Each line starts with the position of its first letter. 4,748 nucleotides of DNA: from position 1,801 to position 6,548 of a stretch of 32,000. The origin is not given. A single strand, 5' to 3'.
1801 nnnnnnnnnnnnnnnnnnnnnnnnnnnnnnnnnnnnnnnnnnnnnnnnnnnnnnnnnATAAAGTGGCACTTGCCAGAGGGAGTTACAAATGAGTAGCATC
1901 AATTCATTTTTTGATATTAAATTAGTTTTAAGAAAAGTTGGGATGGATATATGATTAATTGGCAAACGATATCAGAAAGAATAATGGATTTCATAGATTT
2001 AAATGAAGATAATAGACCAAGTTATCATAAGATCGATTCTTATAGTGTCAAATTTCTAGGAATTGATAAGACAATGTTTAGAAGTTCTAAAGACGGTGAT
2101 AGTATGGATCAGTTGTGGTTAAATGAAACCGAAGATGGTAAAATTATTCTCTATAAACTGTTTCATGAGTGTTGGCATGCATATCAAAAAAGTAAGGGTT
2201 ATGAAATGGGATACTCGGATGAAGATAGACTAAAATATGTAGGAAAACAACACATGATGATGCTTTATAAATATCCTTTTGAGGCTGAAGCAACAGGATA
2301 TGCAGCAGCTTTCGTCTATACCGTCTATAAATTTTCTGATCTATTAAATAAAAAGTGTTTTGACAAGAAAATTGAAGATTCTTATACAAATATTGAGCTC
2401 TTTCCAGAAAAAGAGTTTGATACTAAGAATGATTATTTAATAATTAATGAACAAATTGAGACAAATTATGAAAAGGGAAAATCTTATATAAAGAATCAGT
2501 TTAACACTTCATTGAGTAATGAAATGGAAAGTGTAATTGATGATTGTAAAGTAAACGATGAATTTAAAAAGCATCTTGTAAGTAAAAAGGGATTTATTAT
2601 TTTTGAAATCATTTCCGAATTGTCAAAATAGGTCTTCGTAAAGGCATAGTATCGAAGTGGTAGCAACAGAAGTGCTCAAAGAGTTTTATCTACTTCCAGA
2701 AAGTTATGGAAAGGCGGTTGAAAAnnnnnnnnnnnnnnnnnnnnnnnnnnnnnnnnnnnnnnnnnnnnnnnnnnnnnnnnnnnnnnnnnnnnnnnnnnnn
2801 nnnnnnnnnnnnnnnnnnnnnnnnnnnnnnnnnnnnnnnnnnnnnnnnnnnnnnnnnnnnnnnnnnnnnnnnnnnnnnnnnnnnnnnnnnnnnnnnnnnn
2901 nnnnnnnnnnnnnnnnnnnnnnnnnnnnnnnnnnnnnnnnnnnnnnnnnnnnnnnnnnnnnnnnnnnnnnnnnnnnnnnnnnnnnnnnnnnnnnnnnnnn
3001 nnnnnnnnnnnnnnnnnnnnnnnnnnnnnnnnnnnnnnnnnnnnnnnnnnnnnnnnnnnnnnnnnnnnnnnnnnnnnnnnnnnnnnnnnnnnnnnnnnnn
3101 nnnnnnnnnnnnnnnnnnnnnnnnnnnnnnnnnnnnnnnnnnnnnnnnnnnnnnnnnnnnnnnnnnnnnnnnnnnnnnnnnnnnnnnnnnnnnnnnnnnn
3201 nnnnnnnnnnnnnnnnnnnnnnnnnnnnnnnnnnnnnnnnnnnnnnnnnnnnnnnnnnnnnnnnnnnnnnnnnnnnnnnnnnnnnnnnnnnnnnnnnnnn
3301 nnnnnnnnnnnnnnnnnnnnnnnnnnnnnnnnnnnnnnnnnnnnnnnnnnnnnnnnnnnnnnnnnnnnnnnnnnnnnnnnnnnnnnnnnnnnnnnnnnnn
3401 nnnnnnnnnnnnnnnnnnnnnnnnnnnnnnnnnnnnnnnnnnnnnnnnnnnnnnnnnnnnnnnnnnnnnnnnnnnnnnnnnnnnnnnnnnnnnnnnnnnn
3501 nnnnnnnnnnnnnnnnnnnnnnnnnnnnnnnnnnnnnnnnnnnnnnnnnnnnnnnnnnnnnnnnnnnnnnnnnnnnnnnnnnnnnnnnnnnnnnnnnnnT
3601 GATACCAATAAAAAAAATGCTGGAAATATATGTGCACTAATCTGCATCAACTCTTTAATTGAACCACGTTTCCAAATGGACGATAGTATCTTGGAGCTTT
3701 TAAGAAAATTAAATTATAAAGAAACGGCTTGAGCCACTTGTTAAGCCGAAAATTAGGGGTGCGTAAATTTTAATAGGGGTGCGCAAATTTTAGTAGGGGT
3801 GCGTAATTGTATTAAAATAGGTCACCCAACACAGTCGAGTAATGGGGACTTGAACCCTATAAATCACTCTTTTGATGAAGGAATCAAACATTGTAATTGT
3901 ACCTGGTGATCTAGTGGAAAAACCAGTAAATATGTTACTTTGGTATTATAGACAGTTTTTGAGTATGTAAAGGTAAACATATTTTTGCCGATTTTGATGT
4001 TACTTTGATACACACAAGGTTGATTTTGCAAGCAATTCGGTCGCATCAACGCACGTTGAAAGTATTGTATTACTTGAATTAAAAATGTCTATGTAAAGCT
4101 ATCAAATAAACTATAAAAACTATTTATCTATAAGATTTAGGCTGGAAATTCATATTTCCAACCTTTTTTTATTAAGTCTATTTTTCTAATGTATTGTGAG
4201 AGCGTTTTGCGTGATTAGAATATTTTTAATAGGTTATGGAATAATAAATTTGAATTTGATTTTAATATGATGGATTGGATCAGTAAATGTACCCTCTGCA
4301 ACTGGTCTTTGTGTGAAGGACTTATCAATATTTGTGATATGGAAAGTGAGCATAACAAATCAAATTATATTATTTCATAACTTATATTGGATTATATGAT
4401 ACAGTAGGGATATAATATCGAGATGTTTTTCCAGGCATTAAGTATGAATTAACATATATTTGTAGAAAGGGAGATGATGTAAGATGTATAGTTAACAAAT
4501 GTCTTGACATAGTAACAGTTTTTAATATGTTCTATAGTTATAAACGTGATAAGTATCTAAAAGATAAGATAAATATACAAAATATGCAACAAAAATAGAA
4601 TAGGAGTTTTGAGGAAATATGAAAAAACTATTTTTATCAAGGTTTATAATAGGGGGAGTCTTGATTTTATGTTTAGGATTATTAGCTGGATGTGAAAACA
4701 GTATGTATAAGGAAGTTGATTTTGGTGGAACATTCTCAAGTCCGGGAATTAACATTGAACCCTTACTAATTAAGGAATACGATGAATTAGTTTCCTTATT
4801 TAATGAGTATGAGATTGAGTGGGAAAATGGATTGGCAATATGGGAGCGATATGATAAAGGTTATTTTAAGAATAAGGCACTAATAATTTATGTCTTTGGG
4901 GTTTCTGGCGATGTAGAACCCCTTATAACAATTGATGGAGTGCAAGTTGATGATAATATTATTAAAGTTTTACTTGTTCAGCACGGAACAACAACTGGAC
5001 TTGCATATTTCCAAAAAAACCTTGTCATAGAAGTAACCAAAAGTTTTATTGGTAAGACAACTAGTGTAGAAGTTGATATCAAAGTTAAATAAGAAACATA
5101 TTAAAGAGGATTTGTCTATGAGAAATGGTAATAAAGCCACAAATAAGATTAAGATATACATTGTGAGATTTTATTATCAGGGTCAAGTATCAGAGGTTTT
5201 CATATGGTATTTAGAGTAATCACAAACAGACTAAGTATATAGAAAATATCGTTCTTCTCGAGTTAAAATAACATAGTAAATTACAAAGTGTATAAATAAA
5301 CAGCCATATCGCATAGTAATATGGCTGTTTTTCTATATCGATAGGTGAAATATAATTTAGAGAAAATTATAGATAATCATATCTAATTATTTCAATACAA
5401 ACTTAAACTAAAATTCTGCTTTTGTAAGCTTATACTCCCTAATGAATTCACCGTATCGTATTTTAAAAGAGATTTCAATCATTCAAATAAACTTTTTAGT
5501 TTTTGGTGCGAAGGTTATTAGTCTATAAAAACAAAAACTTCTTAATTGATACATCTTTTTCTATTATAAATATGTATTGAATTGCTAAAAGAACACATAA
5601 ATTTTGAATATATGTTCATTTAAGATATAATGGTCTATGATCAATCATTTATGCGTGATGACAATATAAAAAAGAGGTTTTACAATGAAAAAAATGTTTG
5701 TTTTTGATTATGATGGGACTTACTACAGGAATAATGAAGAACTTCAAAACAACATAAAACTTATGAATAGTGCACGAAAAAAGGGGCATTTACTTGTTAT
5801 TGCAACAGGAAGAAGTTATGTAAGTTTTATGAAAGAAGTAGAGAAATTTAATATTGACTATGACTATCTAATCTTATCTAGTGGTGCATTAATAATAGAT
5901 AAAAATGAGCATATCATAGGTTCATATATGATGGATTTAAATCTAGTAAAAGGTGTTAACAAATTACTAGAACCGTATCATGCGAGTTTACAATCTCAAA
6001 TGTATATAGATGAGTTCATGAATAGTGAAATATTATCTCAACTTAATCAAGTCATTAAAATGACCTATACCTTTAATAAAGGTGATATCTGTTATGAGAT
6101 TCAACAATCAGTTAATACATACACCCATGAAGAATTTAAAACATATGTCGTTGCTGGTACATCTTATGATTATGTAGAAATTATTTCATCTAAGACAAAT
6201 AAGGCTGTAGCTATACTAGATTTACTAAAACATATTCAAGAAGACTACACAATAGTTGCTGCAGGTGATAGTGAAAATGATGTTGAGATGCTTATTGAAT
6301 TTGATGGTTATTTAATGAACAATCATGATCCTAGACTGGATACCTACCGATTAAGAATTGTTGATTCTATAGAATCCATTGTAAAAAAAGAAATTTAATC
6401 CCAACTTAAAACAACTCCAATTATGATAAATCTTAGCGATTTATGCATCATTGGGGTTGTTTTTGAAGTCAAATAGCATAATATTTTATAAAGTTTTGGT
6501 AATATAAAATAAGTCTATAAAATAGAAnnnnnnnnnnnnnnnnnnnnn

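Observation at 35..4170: Candidate undescribed defence-type module: mcrC followed by two paralogous HExxH zincins, an atypical two-dsRBD RNase III, tandem repeats and a terminated non-coding tail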

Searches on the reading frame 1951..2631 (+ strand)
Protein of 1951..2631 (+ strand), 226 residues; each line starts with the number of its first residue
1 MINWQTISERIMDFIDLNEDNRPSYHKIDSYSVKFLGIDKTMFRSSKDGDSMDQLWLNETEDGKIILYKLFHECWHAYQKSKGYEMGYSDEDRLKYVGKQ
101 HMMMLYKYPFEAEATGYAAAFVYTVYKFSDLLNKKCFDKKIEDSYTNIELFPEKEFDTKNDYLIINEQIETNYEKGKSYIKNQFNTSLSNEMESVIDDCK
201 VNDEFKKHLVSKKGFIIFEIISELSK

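Call 3: search_protein_families(library=pfam, proteins=[window:1951-2631:+], max_evalue=0.1)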
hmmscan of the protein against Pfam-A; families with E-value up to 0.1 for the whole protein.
window:1951-2631:+ (226 aa): 0 families

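Call 4: search_protein_families(library=padloc, proteins=[window:1951-2631:+], max_evalue=0.1)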
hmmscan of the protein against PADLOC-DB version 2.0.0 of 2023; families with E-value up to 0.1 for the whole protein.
window:1951-2631:+ (226 aa): 0 families

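Call 5: search_protein_families(library=ncbifam, proteins=[window:1951-2631:+], max_evalue=0.1)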
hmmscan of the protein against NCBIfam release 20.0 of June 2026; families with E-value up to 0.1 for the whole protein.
window:1951-2631:+ (226 aa): 0 families

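Call 39: search_protein_families(library=phrogs, proteins=[window:1951-2631:+], max_evalue=0.01)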
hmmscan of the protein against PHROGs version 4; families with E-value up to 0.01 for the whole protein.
window:1951-2631:+ (226 aa): 0 families

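Call 43: list_cluster_members(proteins=[P0002, P0023, P0030, P0021, window:2725-3729:+, window:1951-2628:+])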
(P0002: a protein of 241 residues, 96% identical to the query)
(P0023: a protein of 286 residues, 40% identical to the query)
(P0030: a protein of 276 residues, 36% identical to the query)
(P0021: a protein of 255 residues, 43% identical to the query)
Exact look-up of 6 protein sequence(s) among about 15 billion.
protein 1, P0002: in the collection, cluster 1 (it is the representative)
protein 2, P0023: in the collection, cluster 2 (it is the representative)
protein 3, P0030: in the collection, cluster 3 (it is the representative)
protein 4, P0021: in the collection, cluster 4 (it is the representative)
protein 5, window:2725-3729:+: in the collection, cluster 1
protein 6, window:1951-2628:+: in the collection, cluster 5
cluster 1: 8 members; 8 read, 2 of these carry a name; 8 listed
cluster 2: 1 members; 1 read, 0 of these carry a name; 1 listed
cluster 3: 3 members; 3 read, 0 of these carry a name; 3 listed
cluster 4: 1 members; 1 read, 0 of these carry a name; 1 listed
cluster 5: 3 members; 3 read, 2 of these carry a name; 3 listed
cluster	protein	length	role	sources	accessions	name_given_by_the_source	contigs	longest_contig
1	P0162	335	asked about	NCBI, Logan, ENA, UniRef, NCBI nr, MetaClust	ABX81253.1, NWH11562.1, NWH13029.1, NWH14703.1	ribonuclease III domain-containing protein [Acholeplasma laidlawii] | DsRNA-spesific ribonuclease n=2 Tax=Acholeplasma laidlawii TaxID=2148 RepID=A9NFX3_ACHLI | status=active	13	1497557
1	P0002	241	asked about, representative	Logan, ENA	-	-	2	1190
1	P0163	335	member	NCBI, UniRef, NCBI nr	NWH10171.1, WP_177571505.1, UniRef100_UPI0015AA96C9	ribonuclease III family protein [Acholeplasma laidlawii] | ribonuclease III family protein n=1 Tax=Acholeplasma laidlawii TaxID=2148 ...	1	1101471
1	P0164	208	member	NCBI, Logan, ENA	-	-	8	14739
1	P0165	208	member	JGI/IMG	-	-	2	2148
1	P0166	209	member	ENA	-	-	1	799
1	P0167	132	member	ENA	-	-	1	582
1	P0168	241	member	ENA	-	-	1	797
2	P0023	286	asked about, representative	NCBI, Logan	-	-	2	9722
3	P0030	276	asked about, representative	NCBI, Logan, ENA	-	-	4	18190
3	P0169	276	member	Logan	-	-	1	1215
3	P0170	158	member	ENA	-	-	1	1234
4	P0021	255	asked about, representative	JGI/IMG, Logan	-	-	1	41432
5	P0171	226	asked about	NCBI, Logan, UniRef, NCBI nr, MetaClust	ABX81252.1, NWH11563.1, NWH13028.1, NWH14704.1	hypothetical protein [Acholeplasma laidlawii] | Uncharacterized protein n=2 Tax=Acholeplasma laidlawii TaxID=2148 RepID=A9NFX2_ACHLI | status=active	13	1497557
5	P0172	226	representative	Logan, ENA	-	-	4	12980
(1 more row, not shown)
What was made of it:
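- The original annotation calls it a dsRNA-specific ribonuclease (call 43).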

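Call 45: find_related_loci(query=window:1951-2628:+, collection=metagenome_contigs, flank=8000)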
Query window:1951-2628:+ (226 aa) in metagenome_contigs; peptide patterns used: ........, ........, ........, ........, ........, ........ (x = any residue, [..] = any of these).
81 stretches matched a pattern, but none encodes a relative of the query by tblastn (E <= 1e-3).
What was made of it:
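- Tried and rejected: zinB relatives in JGI metagenomes by pattern: none found (call 45).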

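Call 75: search_protein_representatives(protein=window:1951-2628:+)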
Query: 226 residues. Proteins with E-value up to 0.001 (for the whole library): 12; up to 1e-10: 9; up to 1e-30: 3. The best 12 are listed.
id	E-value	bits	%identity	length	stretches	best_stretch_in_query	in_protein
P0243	1.4e-61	224.4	48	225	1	1-223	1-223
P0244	4.6e-45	170.4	45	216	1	6-220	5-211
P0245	2.5e-38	148.4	44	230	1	3-198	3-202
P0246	7.9e-19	84.6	36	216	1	3-220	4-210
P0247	6.0e-18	81.7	40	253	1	67-203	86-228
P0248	2.6e-14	69.9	31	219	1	22-198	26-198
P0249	9.2e-13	64.8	31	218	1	3-193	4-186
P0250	1.2e-11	61.1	33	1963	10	148-180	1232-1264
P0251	1.7e-11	60.7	39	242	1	67-186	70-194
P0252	2.4e-10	56.9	34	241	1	66-201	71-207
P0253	9.9e-08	48.3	62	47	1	137-181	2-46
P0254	2.1e-05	40.7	27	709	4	38-119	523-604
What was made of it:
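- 1951..2631 (+): zinB: orphan HExxH protein (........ ... FEAEA). Only 12 relatives among 1.84 billion representatives (call 75).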

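Call 100: find_encoding_contigs(protein=P0243, flank=8000, max_places=4)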
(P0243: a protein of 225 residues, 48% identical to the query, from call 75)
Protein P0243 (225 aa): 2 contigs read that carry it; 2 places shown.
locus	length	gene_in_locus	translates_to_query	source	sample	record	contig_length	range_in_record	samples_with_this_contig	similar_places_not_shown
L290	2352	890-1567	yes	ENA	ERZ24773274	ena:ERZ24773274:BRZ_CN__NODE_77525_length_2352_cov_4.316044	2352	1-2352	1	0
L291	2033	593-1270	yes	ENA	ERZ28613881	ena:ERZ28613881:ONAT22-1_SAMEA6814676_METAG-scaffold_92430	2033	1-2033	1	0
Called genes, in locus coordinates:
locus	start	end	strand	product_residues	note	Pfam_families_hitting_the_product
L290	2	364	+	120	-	?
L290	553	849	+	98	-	PF01844:HNH (weak)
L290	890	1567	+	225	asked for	-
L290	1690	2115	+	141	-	-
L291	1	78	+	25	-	?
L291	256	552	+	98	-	PF01844:HNH (weak)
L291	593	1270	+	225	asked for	-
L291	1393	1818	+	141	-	-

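Call 101: find_encoding_contigs(protein=P0244, flank=8000, max_places=4)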
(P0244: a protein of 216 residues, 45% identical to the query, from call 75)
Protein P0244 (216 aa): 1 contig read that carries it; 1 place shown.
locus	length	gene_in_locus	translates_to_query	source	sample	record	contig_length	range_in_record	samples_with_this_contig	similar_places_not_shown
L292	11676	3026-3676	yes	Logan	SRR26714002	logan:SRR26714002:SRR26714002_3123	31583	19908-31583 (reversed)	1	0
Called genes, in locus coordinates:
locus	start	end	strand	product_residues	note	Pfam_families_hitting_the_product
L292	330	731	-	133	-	-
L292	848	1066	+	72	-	PF14253:AbiH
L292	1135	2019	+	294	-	PF14253:AbiH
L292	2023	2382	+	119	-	-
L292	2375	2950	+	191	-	-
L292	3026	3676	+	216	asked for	-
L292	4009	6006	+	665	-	PF04432:FrhB_FdhB_C, PF04230:PS_pyruv_trans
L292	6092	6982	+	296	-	PF01531:Glyco_transf_11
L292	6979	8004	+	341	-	PF00535:Glycos_transf_2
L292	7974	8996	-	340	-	PF00535:Glycos_transf_2, PF10111:Glyco_tranf_2_2, PF13641:Glyco_tranf_2_3 (weak)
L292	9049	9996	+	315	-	-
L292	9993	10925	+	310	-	PF01501:Glyco_transf_8, PF18404:Glyco_transf_24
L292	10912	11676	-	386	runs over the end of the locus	PF00534:Glycos_transf_1, PF13692:Glyco_trans_1_4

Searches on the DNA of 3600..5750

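Call 11: search_rna_families(source=window, start=3600, end=5750, threshold=evalue, max_evalue=5)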
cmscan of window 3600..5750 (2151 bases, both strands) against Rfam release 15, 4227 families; matches with E-value up to 5: 5.
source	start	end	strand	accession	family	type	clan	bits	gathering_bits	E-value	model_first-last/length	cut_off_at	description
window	5265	5331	+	RF02844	RefA9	Gene; antisense;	-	24.5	49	0.67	1-64/64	no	Enterococcus sRNA A9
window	5280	5343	+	RF02362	Yfr10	Gene; sRNA;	-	23.6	43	1.4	1-78/78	no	Cyanobacterial functional RNA 10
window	5632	5720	+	RF01302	snoU36a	Gene; snRNA; snoRNA; CD-box;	CL00051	21.6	45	0.33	1-90/90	no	SnoRNA U36a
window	5291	5337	+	RF00130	mir-192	Gene; miRNA;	-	18.3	54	0.73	15-62/76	no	mir-192/215 microRNA precursor family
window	5353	5385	-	RF02301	TtnuCD25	Gene; snRNA; snoRNA; CD-box;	-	16.4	85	2.9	1-89/89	no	Tetrahymena snoRNA TtnuCD25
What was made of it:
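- On Described RNA family (Rfam 15) or tRNA for the tail: The weak hits are chance-level and lie elsewhere (call 11).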

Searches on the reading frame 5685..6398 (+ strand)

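Call 3: search_protein_families(library=pfam, proteins=[window:5685-6398:+], max_evalue=0.1)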
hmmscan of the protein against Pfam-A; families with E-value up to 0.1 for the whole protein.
window:5685-6398:+ (237 aa): 6 families
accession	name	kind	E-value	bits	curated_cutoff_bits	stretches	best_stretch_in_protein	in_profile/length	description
PF08282.18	Hydrolase_3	-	2.3e-26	93.5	20.9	1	5-220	1-237/255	haloacid dehalogenase-like hydrolase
PF05116.19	S6PP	-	5.2e-14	52.9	20.3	1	2-218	2-213/247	Sucrose-6F-phosphate phosphohydrolase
PF00702.32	Hydrolase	-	0.0064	17.3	26.4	0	173-206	156-190/191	haloacid dehalogenase-like hydrolase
PF12710.13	HAD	-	0.0087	16.9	27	0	172-203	154-188/189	haloacid dehalogenase-like hydrolase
PF13344.12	Hydrolase_6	-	0.015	15.8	27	1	5-58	1-57/101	Haloacid dehalogenase-like hydrolase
PF05640.19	NKAIN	-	0.064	13.1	25.9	0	118-209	96-187/206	Na,K-Atpase Interacting protein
